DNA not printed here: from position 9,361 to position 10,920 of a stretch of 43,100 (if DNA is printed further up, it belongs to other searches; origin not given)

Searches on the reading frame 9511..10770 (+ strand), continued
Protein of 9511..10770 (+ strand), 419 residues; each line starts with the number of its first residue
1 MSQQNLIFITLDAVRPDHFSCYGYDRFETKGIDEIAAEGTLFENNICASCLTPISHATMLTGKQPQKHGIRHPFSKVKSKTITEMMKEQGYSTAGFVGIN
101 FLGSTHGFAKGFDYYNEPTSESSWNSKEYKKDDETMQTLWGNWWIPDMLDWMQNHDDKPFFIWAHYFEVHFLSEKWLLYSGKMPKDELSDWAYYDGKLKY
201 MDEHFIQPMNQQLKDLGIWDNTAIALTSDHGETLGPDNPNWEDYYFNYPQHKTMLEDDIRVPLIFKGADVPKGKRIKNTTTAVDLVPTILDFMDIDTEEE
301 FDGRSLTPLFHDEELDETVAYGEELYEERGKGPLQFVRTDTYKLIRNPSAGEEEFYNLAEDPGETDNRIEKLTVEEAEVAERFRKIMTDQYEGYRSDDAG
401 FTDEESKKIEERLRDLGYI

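Call 57: find_homologous_proteins(query=window:9511-10770:+, max_evalue=1e-10)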
Query window:9511-10770:+ (419 aa): 771 proteins with E <= 1e-10 among 4240 candidates; the best 120 are listed.
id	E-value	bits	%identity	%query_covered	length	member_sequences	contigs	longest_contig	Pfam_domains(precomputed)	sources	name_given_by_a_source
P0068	8.2e-293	989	100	100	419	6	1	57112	PF01663.28,PF16347.11,PF00884.29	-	-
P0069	5.8e-243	824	81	100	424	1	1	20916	PF01663.28,PF16347.11,PF00884.29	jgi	-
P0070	3.1e-161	555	57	100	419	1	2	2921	PF01663.28,PF16347.11,PF00884.29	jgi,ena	-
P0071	1.7e-158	546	55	100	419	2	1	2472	PF01663.28,PF16347.11,PF00884.29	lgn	-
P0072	2.2e-158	546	56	100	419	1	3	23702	PF01663.28,PF16347.11,PF00884.29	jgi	-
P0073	1.1e-157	543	56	100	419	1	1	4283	PF01663.28,PF16347.11,PF00884.29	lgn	-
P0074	3.9e-156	538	55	94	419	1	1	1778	PF01663.28,PF16347.11,PF00884.29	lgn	-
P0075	8.6e-149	514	55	95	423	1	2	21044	PF01663.28,PF16347.11,PF00884.29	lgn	-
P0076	1.6e-147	510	55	95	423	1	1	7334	PF01663.28,PF16347.11,PF00884.29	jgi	-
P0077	1.9e-147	510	53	98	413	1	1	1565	PF01663.28,PF16347.11,PF00884.29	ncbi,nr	ncbi:MAG TPA: DUF4976 domain-containing protein, partial [Candidatus Atribacteria bacterium]|nr:DUF4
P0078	6.3e-146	505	55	94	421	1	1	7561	PF01663.28,PF16347.11,PF00884.29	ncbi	-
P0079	7.7e-146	504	53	100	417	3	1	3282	PF01663.28,PF16347.11,PF00884.29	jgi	jgi:arylsulfatase A-like enzyme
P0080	3.8e-144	499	51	99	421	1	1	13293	PF01663.28,PF16347.11,PF00884.29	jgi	-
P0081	2.7e-142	493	51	100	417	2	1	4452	PF01663.28,PF16347.11,PF00884.29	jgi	jgi:arylsulfatase A-like enzyme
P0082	3.5e-142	492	52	99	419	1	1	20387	PF01663.28,PF16347.11,PF00884.29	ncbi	ncbi:MAG: sulfatase [Thermoplasmatota archaeon]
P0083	2.3e-141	490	52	100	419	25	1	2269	PF01663.28,PF16347.11,PF00884.29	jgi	jgi:arylsulfatase A-like enzyme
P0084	2.9e-141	489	51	99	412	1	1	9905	PF01663.28,PF16347.11,PF00884.29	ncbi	ncbi:sulfatase [Planctomycetota bacterium]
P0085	3.2e-141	489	54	93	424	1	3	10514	PF01663.28,PF16347.11,PF00884.29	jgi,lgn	-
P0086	5.9e-141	488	52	94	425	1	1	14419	PF01663.28,PF16347.11,PF00884.29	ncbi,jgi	-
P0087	4.5e-139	482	50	99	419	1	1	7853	PF01663.28,PF16347.11,PF00884.29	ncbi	ncbi:MAG: sulfatase [Thermoplasmata archaeon]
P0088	5.9e-135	469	49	97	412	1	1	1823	PF01663.28,PF16347.11,PF00884.29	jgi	jgi:arylsulfatase A-like enzyme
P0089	1.3e-134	467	50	94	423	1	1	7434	PF01663.28,PF16347.11,PF00884.29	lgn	-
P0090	1.8e-126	441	48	99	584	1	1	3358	PF01966.29,PF01663.28,PF16347.11,PF00884.29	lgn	-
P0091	3.9e-123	430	48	99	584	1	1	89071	PF01663.28,PF16347.11,PF00884.29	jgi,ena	-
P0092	2.1e-122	427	47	99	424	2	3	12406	PF01663.28,PF16347.11,PF00884.29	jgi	-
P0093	1.3e-117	411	49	88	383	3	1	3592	PF01663.28,PF16347.11,PF00884.29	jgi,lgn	-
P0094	3.0e-114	400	50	85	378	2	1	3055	PF16347.11,PF00884.29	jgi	jgi:arylsulfatase A-like enzyme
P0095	4.9e-114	400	45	99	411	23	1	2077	PF01663.28,PF16347.11,PF00884.29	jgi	-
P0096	3.0e-113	397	44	100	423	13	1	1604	PF01663.28,PF16347.11,PF00884.29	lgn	-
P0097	1.5e-111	391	44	99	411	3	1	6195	PF01663.28,PF16347.11,PF00884.29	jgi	jgi:arylsulfatase A-like enzyme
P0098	1.3e-107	378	43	99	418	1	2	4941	PF01663.28,PF16347.11,PF00884.29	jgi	jgi:arylsulfatase A-like enzyme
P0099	1.6e-104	368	43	100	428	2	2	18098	PF01663.28,PF16347.11,PF00884.29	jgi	-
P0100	7.5e-103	363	62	59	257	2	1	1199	PF01663.28,PF00884.29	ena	-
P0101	4.5e-101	357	43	100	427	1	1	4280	PF01663.28,PF16347.11,PF00884.29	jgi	jgi:arylsulfatase A-like enzyme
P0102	1.1e-100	356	40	100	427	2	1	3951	PF01663.28,PF16347.11,PF00884.29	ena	-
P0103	4.0e-100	354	42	99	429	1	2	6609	PF01663.28,PF16347.11,PF00884.29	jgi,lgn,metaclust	metaclust:\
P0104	9.9e-100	352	41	100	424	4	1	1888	PF01663.28,PF16347.11,PF00884.29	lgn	-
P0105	2.5e-99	351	42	100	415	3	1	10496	PF01663.28,PF16347.11,PF00884.29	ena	-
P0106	3.3e-94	334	40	100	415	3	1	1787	PF01663.28,PF16347.11,PF00884.29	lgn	-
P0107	1.6e-93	332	42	100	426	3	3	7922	PF01663.28,PF16347.11,PF00884.29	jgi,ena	-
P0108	2.3e-92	328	57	56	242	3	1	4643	PF01663.28,PF00884.29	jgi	-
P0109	2.6e-92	328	40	100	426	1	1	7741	PF01663.28,PF16347.11,PF00884.29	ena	-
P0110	5.7e-50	189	32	99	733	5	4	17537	PF13431.13,PF23914.2,PF13414.13,PF13428.13,PF00884.29,PF13374.13,PF14559.13,PF00515.35,PF12895.14,PF13424.13,PF13429.13,PF13181.13,PF01663.28,PF16347.11,PF07719.24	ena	-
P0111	1.8e-48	184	34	98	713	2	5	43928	PF25063.1,PF13431.13,PF23914.2,PF13414.13,PF23558.2,PF13428.13,PF00884.29,PF13374.13,PF14559.13,PF13371.13,PF00515.35,PF12895.14,PF13424.13,PF21033.5,PF13432.13,PF13181.13,PF01663.28,PF16347.11,PF07719.24,PF13174.13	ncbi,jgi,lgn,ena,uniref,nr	ncbi:hypothetical protein AMJ44_03035 [candidate division WOR-1 bacterium DG_54_3]|jgi:arylsulfatase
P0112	8.8e-48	181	30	99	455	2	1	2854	PF01663.28,PF16347.11,PF00884.29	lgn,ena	-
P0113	1.0e-46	178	32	99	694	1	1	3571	PF13431.13,PF23914.2,PF13414.13,PF13176.13,PF13428.13,PF00884.29,PF07721.21,PF14559.13,PF24575.2,PF13371.13,PF00515.35,PF12895.14,PF13424.13,PF13432.13,PF13429.13,PF13181.13,PF01663.28,PF16347.11,PF07719.24,PF13174.13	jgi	jgi:arylsulfatase A-like enzyme/tetratricopeptide (TPR) repeat protein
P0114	2.0e-46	177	31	99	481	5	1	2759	PF01663.28,PF16347.11,PF00884.29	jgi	jgi:arylsulfatase A-like enzyme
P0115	2.9e-46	176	33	99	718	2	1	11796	PF25063.1,PF13431.13,PF23914.2,PF13414.13,PF13176.13,PF13428.13,PF00884.29,PF13374.13,PF14559.13,PF13371.13,PF00515.35,PF12895.14,PF13424.13,PF13432.13,PF13181.13,PF01663.28,PF16347.11,PF07719.24,PF13174.13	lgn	-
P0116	3.0e-46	176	29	100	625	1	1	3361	PF25063.1,PF13431.13,PF13414.13,PF13176.13,PF13428.13,PF00884.29,PF25064.2,PF13374.13,PF14559.13,PF24575.2,PF00515.35,PF12895.14,PF13424.13,PF21033.5,PF13432.13,PF13181.13,PF01663.28,PF16347.11,PF07719.24,PF13174.13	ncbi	ncbi:MAG: sulfatase-like hydrolase/transferase, partial [Candidatus Aminicenantales bacterium]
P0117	1.1e-45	174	30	99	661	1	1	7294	PF13431.13,PF23914.2,PF25062.2,PF13428.13,PF00884.29,PF14559.13,PF00515.35,PF12895.14,PF13424.13,PF13432.13,PF13181.13,PF01663.28,PF16347.11,PF07719.24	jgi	jgi:arylsulfatase A-like enzyme/Flp pilus assembly protein TadD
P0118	1.6e-45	174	30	100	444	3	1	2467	PF01676.24,PF01663.28,PF16347.11,PF00884.29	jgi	jgi:arylsulfatase A-like enzyme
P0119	1.7e-45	174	31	100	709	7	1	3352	PF13431.13,PF23914.2,PF13414.13,PF13176.13,PF13428.13,PF00884.29,PF13374.13,PF07721.21,PF14559.13,PF13371.13,PF00515.35,PF12895.14,PF13424.13,PF13432.13,PF13429.13,PF13181.13,PF01663.28,PF16347.11,PF07719.24,PF13174.13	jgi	jgi:arylsulfatase A-like enzyme/Flp pilus assembly protein TadD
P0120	1.9e-45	174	32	99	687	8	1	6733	PF14559.13,PF01663.28,PF16347.11,PF00884.29,PF07719.24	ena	-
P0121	6.1e-45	172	31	100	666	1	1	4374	PF23914.2,PF25062.2,PF13428.13,PF00884.29,PF14559.13,PF00515.35,PF12895.14,PF13424.13,PF13432.13,PF13181.13,PF01663.28,PF16347.11,PF07719.24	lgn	-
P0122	1.4e-44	171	31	99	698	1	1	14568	PF13431.13,PF13414.13,PF13176.13,PF13428.13,PF00884.29,PF25064.2,PF13374.13,PF07721.21,PF14559.13,PF17874.8,PF00515.35,PF13424.13,PF13432.13,PF13181.13,PF01663.28,PF16347.11,PF07719.24,PF13174.13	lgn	-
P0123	2.2e-44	170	31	87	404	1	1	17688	PF01663.28,PF16347.11,PF00884.29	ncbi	ncbi:MAG: sulfatase, partial [Candidatus Aminicenantales bacterium]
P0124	3.2e-44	170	32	88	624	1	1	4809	PF01663.28,PF16347.11,PF00884.29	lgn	-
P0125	1.6e-43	167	34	89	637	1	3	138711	PF13431.13,PF23914.2,PF25060.1,PF25062.2,PF13414.13,PF13428.13,PF00884.29,PF14559.13,PF13371.13,PF00515.35,PF12895.14,PF13424.13,PF13432.13,PF13181.13,PF01663.28,PF16347.11,PF07719.24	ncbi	-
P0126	1.9e-43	167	32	100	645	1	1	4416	PF14559.13,PF13431.13,PF13414.13,PF00515.35,PF13428.13,PF13181.13,PF01663.28,PF16347.11,PF00884.29,PF07719.24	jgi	-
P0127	2.3e-43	167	31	92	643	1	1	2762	PF23914.2,PF25062.2,PF13428.13,PF00884.29,PF14559.13,PF13371.13,PF00515.35,PF12895.14,PF13424.13,PF13432.13,PF13181.13,PF01663.28,PF16347.11,PF07719.24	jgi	jgi:arylsulfatase A-like enzyme/cytochrome c-type biogenesis protein CcmH/NrfG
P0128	5.2e-43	166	30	99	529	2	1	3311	PF14559.13,PF13431.13,PF13414.13,PF00515.35,PF13181.13,PF01663.28,PF16347.11,PF00884.29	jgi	-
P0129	9.5e-43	165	32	88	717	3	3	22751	PF14559.13,PF12895.14,PF13428.13,PF01663.28,PF16347.11,PF00884.29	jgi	jgi:arylsulfatase A-like enzyme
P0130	1.1e-42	165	29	100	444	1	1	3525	PF01676.24,PF01663.28,PF16347.11,PF00884.29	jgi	-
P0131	2.5e-42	163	32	93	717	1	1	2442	PF13431.13,PF23914.2,PF13414.13,PF13428.13,PF00884.29,PF14559.13,PF13371.13,PF00515.35,PF13424.13,PF13432.13,PF13429.13,PF13181.13,PF01663.28,PF07719.24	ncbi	-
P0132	3.4e-42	163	30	99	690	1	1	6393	PF13431.13,PF23914.2,PF25060.1,PF13414.13,PF13176.13,PF13428.13,PF00884.29,PF14559.13,PF13371.13,PF00515.35,PF12895.14,PF13424.13,PF13432.13,PF13181.13,PF01663.28,PF16347.11,PF07719.24,PF13174.13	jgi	jgi:arylsulfatase A-like enzyme/Flp pilus assembly protein TadD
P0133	6.3e-42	162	30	99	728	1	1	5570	PF14559.13,PF13432.13,PF01663.28,PF16347.11,PF00884.29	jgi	jgi:arylsulfatase A-like enzyme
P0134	7.7e-42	162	30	99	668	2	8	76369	PF01663.28,PF16347.11,PF00884.29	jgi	jgi:arylsulfatase A-like enzyme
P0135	1.4e-41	161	31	87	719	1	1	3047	PF14559.13,PF12895.14,PF13424.13,PF13428.13,PF13181.13,PF01663.28,PF16347.11,PF00884.29,PF07719.24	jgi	jgi:arylsulfatase A-like enzyme/Flp pilus assembly protein TadD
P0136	1.4e-41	161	29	88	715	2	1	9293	PF14559.13,PF23914.2,PF00515.35,PF13432.13,PF13428.13,PF13181.13,PF01663.28,PF16347.11,PF00884.29,PF07719.24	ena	-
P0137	2.3e-41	160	31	99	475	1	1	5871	PF01663.28,PF16347.11,PF00884.29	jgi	jgi:choline-sulfatase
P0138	2.6e-41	160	30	99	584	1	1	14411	PF14559.13,PF00515.35,PF13176.13,PF13432.13,PF13428.13,PF13181.13,PF01663.28,PF16347.11,PF00884.29,PF07719.24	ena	-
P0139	3.5e-41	160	30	83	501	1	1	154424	PF01663.28,PF16347.11,PF00884.29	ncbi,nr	ncbi:sulfatase [Patescibacteria group bacterium AH-259-L05]|nr:sulfatase [Patescibacteria group bact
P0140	4.7e-41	159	30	91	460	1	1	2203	PF01663.28,PF16347.11,PF00884.29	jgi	jgi:arylsulfatase A-like enzyme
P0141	5.1e-41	159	31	100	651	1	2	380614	PF14853.13,PF13431.13,PF23914.2,PF13414.13,PF13176.13,PF13428.13,PF00884.29,PF13374.13,PF14559.13,PF13371.13,PF00515.35,PF12895.14,PF13424.13,PF21033.5,PF13432.13,PF13181.13,PF01663.28,PF16347.11,PF07719.24,PF13174.13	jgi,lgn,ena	-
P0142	5.5e-41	159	30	99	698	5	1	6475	PF03704.24,PF16068.11,PF13414.13,PF00884.29,PF13374.13,PF07721.21,PF24575.2,PF11846.15,PF00515.35,PF13424.13,PF13429.13,PF01663.28,PF16347.11,PF14561.13,PF07719.24,PF13174.13,PF13431.13,PF23914.2,PF25062.2,PF25058.2,PF13176.13,PF13428.13,PF25064.2,PF14559.13,PF13371.13,PF12895.14,PF21033.5,PF13432.1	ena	-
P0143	6.3e-41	159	30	100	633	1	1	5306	PF13431.13,PF13414.13,PF13176.13,PF13428.13,PF00884.29,PF14559.13,PF13371.13,PF00515.35,PF13424.13,PF13432.13,PF13181.13,PF01663.28,PF16347.11,PF07719.24,PF13174.13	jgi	jgi:arylsulfatase A-like enzyme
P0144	9.4e-41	158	32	91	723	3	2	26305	PF13431.13,PF13176.13,PF13428.13,PF00884.29,PF14559.13,PF00515.35,PF13424.13,PF13432.13,PF13181.13,PF01663.28,PF16347.11,PF07719.24,PF13174.13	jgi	jgi:arylsulfatase A-like enzyme/Flp pilus assembly protein TadD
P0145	9.4e-41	158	33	96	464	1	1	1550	PF01663.28,PF16347.11,PF00884.29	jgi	jgi:arylsulfatase A-like enzyme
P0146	1.6e-40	157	32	91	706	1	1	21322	PF13431.13,PF23914.2,PF13414.13,PF16918.12,PF13176.13,PF13428.13,PF00884.29,PF13374.13,PF14559.13,PF24575.2,PF00515.35,PF12895.14,PF13424.13,PF13432.13,PF13181.13,PF01663.28,PF16347.11,PF14561.13,PF07719.24,PF13174.13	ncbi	-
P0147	1.8e-40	157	32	92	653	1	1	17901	PF13431.13,PF23914.2,PF25062.2,PF13414.13,PF13428.13,PF00884.29,PF14559.13,PF13371.13,PF00515.35,PF12895.14,PF13424.13,PF13432.13,PF13429.13,PF13181.13,PF01663.28,PF16347.11,PF07719.24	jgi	jgi:arylsulfatase A-like enzyme/cytochrome c-type biogenesis protein CcmH/NrfG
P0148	2.0e-40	157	33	95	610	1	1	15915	PF13431.13,PF23914.2,PF25062.2,PF13414.13,PF13428.13,PF00884.29,PF13374.13,PF14559.13,PF13371.13,PF00515.35,PF12895.14,PF13424.13,PF21033.5,PF13432.13,PF13429.13,PF13181.13,PF01663.28,PF16347.11,PF07719.24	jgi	jgi:arylsulfatase A-like enzyme/cytochrome c-type biogenesis protein CcmH/NrfG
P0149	3.0e-40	156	31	99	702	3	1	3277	PF13431.13,PF23914.2,PF13414.13,PF13176.13,PF13428.13,PF00884.29,PF13374.13,PF14559.13,PF24575.2,PF00515.35,PF12895.14,PF13424.13,PF13432.13,PF13181.13,PF01663.28,PF16347.11,PF07719.24,PF13174.13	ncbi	-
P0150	4.3e-40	156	29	100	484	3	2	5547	PF01663.28,PF16347.11,PF00884.29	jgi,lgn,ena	jgi:arylsulfatase A-like enzyme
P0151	4.7e-40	156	33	87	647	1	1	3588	PF23914.2,PF13414.13,PF13428.13,PF00884.29,PF14559.13,PF13371.13,PF12895.14,PF13424.13,PF13432.13,PF13181.13,PF01663.28,PF16347.11,PF07719.24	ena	-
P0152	7.4e-40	155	29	99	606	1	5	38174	PF01663.28,PF16347.11,PF00884.29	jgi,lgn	jgi:arylsulfatase A-like enzyme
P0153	1.0e-39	155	29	100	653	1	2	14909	PF13431.13,PF23914.2,PF25062.2,PF13414.13,PF13428.13,PF00884.29,PF14559.13,PF13371.13,PF00515.35,PF12895.14,PF13424.13,PF21033.5,PF13432.13,PF13429.13,PF13181.13,PF01663.28,PF16347.11,PF07719.24,PF13174.13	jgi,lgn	jgi:arylsulfatase A-like enzyme/cytochrome c-type biogenesis protein CcmH/NrfG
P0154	1.6e-39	154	30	99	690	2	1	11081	PF13431.13,PF13414.13,PF13176.13,PF13428.13,PF00884.29,PF13374.13,PF14559.13,PF00515.35,PF13424.13,PF21033.5,PF13432.13,PF13181.13,PF01663.28,PF16347.11,PF07719.24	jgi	jgi:pentatricopeptide repeat protein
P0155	2.1e-39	154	34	40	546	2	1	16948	PF01676.24,PF01663.28,PF16347.11,PF00884.29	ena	-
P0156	2.2e-39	154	30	99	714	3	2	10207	PF14559.13,PF13428.13,PF01663.28,PF16347.11,PF00884.29,PF07719.24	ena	-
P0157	2.5e-39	153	29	99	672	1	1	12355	PF03704.24,PF13431.13,PF23914.2,PF13414.13,PF13176.13,PF13428.13,PF00884.29,PF13374.13,PF14559.13,PF24575.2,PF00515.35,PF12895.14,PF13424.13,PF21033.5,PF13432.13,PF13181.13,PF01663.28,PF16347.11,PF07719.24,PF13174.13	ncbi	-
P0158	2.7e-39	153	28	99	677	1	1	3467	PF03704.24,PF13414.13,PF16918.12,PF00884.29,PF13374.13,PF07721.21,PF24575.2,PF00515.35,PF13424.13,PF01663.28,PF16347.11,PF07719.24,PF13174.13,PF20308.5,PF25063.1,PF13431.13,PF23914.2,PF13176.13,PF13428.13,PF25064.2,PF14559.13,PF13371.13,PF12895.14,PF21033.5,PF13432.13,PF13181.13,PF10373.16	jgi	jgi:arylsulfatase A-like enzyme/Flp pilus assembly protein TadD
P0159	2.9e-39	153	29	99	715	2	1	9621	PF03704.24,PF13431.13,PF23914.2,PF25062.2,PF13414.13,PF13176.13,PF13428.13,PF00884.29,PF13374.13,PF14559.13,PF00515.35,PF12895.14,PF13424.13,PF13432.13,PF13181.13,PF01663.28,PF16347.11,PF07719.24,PF13174.13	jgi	-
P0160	3.9e-39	153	33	41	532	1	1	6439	PF01663.28,PF16347.11,PF00884.29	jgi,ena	-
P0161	4.8e-39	153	30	88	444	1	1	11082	PF01663.28,PF16347.11,PF00884.29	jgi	jgi:arylsulfatase A-like enzyme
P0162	9.0e-39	152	29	99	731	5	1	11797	PF13431.13,PF23914.2,PF25060.1,PF13414.13,PF13176.13,PF13428.13,PF00884.29,PF13374.13,PF14559.13,PF13371.13,PF00515.35,PF12895.14,PF13424.13,PF13432.13,PF13181.13,PF01663.28,PF16347.11,PF07719.24,PF13174.13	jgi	-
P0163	1.2e-38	151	30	100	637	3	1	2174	PF13431.13,PF23914.2,PF13414.13,PF13428.13,PF00884.29,PF13374.13,PF14559.13,PF24575.2,PF00515.35,PF13424.13,PF13432.13,PF13181.13,PF01663.28,PF16347.11,PF07719.24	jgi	-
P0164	1.4e-38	151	28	99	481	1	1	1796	PF01663.28,PF16347.11,PF00884.29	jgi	jgi:arylsulfatase A-like enzyme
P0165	1.5e-38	151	31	99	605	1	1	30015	PF01663.28,PF16347.11,PF00884.29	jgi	jgi:arylsulfatase A-like enzyme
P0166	1.6e-38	151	31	87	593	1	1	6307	PF01663.28,PF16347.11,PF00884.29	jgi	jgi:arylsulfatase A-like enzyme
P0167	1.9e-38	151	31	100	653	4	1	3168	PF13431.13,PF23914.2,PF25060.1,PF25062.2,PF13414.13,PF13428.13,PF00884.29,PF14559.13,PF13371.13,PF00515.35,PF12895.14,PF13424.13,PF13432.13,PF13181.13,PF01663.28,PF16347.11,PF07719.24,PF13174.13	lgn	-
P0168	2.3e-38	150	33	87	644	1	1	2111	PF03704.24,PF13431.13,PF23914.2,PF25062.2,PF20225.5,PF13414.13,PF13428.13,PF00884.29,PF14559.13,PF13371.13,PF00515.35,PF12895.14,PF13424.13,PF21033.5,PF13432.13,PF13181.13,PF01663.28,PF16347.11,PF07719.24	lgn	-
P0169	3.6e-38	150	29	100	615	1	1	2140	PF01663.28,PF16347.11,PF00884.29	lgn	-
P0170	5.2e-38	149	31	99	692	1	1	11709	PF13431.13,PF23914.2,PF13414.13,PF13176.13,PF13428.13,PF00884.29,PF13374.13,PF07721.21,PF14559.13,PF13371.13,PF00515.35,PF12895.14,PF13424.13,PF13432.13,PF13181.13,PF01663.28,PF16347.11,PF07719.24,PF13174.13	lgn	-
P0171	6.6e-38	149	31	99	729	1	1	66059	PF14559.13,PF13431.13,PF13424.13,PF13176.13,PF13432.13,PF13428.13,PF13181.13,PF01663.28,PF16347.11,PF00884.29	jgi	-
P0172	7.8e-38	149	28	99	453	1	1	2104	PF04185.20,PF01663.28,PF16347.11,PF00884.29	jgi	jgi:arylsulfatase A-like enzyme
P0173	1.1e-37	148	31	99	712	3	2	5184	PF13431.13,PF23914.2,PF13414.13,PF21545.4,PF13176.13,PF13428.13,PF00884.29,PF14559.13,PF24575.2,PF13371.13,PF00515.35,PF13424.13,PF21033.5,PF13432.13,PF13181.13,PF01663.28,PF16347.11,PF07719.24,PF13174.13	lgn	-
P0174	1.2e-37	148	29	100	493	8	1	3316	PF01663.28,PF16347.11,PF00884.29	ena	-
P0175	1.3e-37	148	32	95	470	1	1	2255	PF01663.28,PF16347.11,PF00884.29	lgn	-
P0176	1.5e-37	148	30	99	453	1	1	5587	PF01663.28,PF16347.11,PF00884.29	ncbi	-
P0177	1.5e-37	148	30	99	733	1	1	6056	PF14559.13,PF13431.13,PF13424.13,PF13428.13,PF01663.28,PF16347.11,PF00884.29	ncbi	-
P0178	3.5e-37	146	31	87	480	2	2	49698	PF01663.28,PF16347.11,PF00884.29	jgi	jgi:arylsulfatase A-like enzyme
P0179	4.9e-37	146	32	92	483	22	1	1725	PF01663.28,PF16347.11,PF00884.29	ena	-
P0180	5.4e-37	146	28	99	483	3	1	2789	PF01663.28,PF16347.11,PF00884.29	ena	-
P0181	6.6e-37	145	29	99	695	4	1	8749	PF13431.13,PF23914.2,PF25062.2,PF13414.13,PF13176.13,PF13428.13,PF00884.29,PF13374.13,PF14559.13,PF13371.13,PF00515.35,PF12895.14,PF13424.13,PF21033.5,PF13432.13,PF13181.13,PF01663.28,PF16347.11,PF14561.13,PF07719.24,PF13174.13,PF20308.5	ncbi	-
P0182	7.2e-37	145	30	82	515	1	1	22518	PF01663.28,PF16347.11,PF00884.29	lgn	-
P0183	7.7e-37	145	31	91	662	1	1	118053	PF13431.13,PF23914.2,PF13414.13,PF13428.13,PF00884.29,PF14559.13,PF24575.2,PF00515.35,PF12895.14,PF13424.13,PF13432.13,PF13181.13,PF01663.28,PF16347.11,PF07719.24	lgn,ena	-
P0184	8.3e-37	145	30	99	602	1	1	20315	PF13431.13,PF23914.2,PF13414.13,PF13176.13,PF13428.13,PF00884.29,PF14559.13,PF24575.2,PF13371.13,PF00515.35,PF12895.14,PF13424.13,PF13432.13,PF13181.13,PF01663.28,PF16347.11,PF07719.24,PF13174.13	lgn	-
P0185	1.0e-36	145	33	88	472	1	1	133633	PF01663.28,PF16347.11,PF00884.29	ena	-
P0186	1.4e-36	144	30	99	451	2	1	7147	PF01663.28,PF16347.11,PF00884.29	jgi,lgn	jgi:arylsulfatase A-like enzyme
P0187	1.5e-36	144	30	96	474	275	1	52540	PF01663.28,PF16347.11,PF00884.29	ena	-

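Call 58: find_encoding_contigs(protein=P0082, flank=8000, max_places=2)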
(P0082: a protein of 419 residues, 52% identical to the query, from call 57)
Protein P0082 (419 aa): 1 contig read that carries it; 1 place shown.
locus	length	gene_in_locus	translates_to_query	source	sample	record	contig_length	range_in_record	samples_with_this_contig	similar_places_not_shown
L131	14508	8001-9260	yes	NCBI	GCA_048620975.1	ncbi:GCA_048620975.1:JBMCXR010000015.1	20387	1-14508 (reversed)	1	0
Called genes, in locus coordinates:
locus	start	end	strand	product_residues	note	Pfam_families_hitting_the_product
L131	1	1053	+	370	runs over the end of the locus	PF00534:Glycos_transf_1 (weak)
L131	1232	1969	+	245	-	PF04991:LicD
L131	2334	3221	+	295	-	PF00483:NTP_transferase, PF12804:NTP_transf_3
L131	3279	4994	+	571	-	PF13714:PEP_mutase, PF12804:NTP_transf_3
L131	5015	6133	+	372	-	PF02776:TPP_enzyme_N, PF02775:TPP_enzyme_C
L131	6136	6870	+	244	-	PF00483:NTP_transferase, PF12804:NTP_transf_3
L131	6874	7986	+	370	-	PF00266:Aminotran_5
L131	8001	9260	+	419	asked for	PF00884:Sulfatase, PF01663:Phosphodiest (faint), PF16347:SGSH_C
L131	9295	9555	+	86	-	-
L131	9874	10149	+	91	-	-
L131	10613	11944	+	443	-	PF00884:Sulfatase, PF01663:Phosphodiest (faint)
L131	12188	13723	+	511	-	PF01943:Polysacc_synt, PF13440:Polysacc_synt_3, PF03023:MurJ, PF01554:MatE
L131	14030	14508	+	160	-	?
